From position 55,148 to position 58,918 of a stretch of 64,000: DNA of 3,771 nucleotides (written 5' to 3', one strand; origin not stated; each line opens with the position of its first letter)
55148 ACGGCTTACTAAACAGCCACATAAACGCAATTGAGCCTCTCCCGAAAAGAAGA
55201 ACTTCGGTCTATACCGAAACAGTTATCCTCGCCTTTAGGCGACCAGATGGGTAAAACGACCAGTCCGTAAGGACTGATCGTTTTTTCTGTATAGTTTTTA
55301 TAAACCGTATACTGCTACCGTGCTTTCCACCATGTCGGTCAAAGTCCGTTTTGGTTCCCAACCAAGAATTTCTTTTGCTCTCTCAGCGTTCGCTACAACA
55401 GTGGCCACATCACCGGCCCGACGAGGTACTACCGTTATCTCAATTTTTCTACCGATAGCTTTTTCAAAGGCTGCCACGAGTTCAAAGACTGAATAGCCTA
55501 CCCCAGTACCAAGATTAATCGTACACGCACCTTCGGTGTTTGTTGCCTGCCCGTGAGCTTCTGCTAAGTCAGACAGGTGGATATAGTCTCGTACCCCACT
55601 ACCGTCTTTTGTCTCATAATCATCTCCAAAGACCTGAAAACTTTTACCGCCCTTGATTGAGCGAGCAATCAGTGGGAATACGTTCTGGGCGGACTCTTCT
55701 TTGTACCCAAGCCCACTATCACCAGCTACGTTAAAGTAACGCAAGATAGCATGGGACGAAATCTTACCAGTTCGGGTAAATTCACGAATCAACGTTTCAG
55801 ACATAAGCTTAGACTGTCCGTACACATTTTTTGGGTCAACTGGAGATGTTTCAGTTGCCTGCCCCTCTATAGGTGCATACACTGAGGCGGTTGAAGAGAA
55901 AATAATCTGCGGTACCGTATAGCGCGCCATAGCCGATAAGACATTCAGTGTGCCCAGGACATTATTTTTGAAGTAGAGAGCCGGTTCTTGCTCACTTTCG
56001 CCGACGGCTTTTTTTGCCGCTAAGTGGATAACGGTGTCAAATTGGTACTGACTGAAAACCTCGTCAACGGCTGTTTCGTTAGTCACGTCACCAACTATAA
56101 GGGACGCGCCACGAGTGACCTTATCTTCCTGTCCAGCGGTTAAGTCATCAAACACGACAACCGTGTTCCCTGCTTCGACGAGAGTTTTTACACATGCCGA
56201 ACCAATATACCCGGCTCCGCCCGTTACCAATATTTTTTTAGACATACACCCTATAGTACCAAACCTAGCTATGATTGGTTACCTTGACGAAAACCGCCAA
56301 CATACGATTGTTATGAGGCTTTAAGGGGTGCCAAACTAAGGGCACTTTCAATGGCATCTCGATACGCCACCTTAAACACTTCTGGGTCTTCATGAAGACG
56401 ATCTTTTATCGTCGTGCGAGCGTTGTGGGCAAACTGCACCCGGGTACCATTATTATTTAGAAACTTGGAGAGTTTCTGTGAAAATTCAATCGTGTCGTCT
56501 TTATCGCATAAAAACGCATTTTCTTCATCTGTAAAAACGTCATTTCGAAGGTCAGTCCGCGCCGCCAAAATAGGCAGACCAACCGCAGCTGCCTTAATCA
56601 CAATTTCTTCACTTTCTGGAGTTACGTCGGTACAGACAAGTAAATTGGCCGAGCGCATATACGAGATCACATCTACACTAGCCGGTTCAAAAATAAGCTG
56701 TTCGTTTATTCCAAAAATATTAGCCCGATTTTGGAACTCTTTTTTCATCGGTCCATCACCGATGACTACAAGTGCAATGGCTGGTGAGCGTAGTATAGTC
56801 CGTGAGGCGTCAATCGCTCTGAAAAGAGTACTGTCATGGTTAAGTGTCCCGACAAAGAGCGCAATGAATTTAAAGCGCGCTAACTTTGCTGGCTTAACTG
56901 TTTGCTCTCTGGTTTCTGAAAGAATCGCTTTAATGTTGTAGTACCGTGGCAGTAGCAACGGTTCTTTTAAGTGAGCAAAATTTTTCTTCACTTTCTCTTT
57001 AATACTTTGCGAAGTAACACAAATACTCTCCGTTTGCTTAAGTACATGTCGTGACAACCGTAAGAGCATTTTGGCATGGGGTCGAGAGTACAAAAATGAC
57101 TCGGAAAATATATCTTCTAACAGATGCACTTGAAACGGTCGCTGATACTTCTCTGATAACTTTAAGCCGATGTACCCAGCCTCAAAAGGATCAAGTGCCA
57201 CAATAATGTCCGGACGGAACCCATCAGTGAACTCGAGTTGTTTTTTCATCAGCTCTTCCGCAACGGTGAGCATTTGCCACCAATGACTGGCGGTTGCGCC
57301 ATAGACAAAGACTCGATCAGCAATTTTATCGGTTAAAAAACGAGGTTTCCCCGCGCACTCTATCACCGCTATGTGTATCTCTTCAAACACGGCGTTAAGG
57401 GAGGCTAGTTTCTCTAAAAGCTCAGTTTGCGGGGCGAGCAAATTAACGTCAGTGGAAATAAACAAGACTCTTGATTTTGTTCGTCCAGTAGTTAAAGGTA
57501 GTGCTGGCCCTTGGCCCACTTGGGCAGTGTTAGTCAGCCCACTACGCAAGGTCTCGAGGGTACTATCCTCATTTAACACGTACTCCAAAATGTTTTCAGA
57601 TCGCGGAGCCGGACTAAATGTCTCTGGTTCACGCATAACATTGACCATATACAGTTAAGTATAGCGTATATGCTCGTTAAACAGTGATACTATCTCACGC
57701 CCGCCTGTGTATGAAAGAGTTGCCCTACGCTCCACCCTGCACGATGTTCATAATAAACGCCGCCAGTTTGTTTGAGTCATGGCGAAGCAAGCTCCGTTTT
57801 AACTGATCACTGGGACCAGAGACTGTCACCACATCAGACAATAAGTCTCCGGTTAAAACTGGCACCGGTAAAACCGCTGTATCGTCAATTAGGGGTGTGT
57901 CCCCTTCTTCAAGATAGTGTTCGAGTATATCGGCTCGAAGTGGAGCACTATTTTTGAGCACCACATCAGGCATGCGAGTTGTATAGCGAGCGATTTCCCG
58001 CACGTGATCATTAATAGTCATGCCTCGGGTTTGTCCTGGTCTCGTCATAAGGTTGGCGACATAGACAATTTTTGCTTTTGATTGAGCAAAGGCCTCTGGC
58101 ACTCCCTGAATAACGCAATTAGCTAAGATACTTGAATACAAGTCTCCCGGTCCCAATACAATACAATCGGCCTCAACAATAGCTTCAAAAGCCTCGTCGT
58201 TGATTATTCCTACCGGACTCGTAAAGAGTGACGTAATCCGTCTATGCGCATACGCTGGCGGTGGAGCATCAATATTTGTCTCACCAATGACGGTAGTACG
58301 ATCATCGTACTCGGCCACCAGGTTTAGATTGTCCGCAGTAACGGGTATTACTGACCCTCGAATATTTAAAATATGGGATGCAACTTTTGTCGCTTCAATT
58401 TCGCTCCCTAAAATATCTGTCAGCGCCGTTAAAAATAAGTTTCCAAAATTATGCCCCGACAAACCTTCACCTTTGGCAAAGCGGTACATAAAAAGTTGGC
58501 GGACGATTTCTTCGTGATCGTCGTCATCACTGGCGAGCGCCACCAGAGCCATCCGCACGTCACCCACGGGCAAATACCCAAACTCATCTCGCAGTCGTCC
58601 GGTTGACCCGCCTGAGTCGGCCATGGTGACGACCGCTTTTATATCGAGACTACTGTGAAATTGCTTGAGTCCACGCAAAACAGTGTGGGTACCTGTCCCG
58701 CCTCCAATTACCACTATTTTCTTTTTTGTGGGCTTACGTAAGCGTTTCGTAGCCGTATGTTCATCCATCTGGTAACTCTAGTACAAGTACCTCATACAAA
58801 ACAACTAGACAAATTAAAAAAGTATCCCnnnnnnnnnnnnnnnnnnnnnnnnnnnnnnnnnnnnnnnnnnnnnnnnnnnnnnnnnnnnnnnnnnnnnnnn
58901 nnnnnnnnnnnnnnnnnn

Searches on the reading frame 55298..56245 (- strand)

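Call 82: search_protein_families(library=pfam, proteins=[window:55298-56245:-], max_evalue=0.00001)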
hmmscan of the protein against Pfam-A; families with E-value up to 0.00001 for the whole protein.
window:55298-56245:- (315 aa): 8 families
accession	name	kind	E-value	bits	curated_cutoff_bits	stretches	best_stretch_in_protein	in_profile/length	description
PF01370.27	Epimerase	-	8.5e-54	182.9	20.9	1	5-237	1-227/240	NAD dependent epimerase/dehydratase family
PF16363.11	GDP_Man_Dehyd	-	1.5e-51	176.3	27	1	6-308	1-331/332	GDP-mannose 4,6 dehydratase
PF02719.21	Polysacc_synt_2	-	3.3e-23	82.8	20.2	1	5-178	1-176/293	Polysaccharide biosynthesis protein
PF04321.23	RmlD_sub_bind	-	5.4e-21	75.3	27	1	4-178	2-156/287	RmlD substrate binding domain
PF01073.25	3Beta_HSD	-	1.4e-19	70.6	22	1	6-155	1-159/280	3-beta hydroxysteroid dehydrogenase/isomerase family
PF07993.18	NAD_binding_4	-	4.7e-10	39.5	20.1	1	64-196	82-229/258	Male sterility protein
PF13460.12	NAD_binding_10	-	6.7e-10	39.6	27.2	1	9-154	1-132/184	NAD(P)H-binding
PF05368.20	NmrA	-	7.8e-09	36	27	1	1-120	1-108/298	NmrA-like family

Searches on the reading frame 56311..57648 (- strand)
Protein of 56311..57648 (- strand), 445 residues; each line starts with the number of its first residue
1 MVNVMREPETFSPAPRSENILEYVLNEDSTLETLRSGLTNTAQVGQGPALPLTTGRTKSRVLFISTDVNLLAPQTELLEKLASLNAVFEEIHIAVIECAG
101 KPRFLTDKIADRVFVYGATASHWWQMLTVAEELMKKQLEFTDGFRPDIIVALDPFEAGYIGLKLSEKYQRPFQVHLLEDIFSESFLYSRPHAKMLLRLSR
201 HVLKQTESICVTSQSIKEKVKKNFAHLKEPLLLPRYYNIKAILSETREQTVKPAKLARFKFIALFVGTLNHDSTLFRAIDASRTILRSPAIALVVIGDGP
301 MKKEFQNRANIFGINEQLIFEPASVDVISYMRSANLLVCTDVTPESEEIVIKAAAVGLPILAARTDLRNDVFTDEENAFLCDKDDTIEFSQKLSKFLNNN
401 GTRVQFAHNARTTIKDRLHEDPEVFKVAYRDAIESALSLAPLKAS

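Call 82: search_protein_families(library=pfam, proteins=[window:56311-57648:-], max_evalue=0.00001)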
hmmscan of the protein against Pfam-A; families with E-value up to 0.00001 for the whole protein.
window:56311-57648:- (445 aa): 2 families
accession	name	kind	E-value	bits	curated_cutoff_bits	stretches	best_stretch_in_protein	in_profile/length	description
PF00534.26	Glycos_transf_1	-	5.7e-20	72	26.4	1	259-412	14-171/172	Glycosyl transferases group 1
PF13692.12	Glyco_trans_1_4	-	5.5e-14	53.1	27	1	262-399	3-142/142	Glycosyl transferases group 1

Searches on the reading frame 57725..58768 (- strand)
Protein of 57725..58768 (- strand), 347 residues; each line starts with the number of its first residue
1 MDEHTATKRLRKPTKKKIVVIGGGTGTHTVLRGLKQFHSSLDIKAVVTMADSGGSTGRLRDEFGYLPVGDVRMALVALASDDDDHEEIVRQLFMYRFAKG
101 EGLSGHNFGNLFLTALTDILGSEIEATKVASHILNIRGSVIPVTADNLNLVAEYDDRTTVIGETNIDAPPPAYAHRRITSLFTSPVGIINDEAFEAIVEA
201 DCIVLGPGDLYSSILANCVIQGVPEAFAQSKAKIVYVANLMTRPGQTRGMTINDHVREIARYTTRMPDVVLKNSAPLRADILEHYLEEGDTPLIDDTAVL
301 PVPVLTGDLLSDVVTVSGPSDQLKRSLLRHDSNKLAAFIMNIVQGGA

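Call 82: search_protein_families(library=pfam, proteins=[window:57725-58768:-], max_evalue=0.00001)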
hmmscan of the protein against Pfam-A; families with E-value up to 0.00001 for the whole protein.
window:57725-58768:- (347 aa): 1 family
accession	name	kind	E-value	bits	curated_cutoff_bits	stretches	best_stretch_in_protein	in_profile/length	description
PF01933.23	CofD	-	7.1e-82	275.3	30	1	18-298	1-278/290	2-phospho-L-lactate transferase CofD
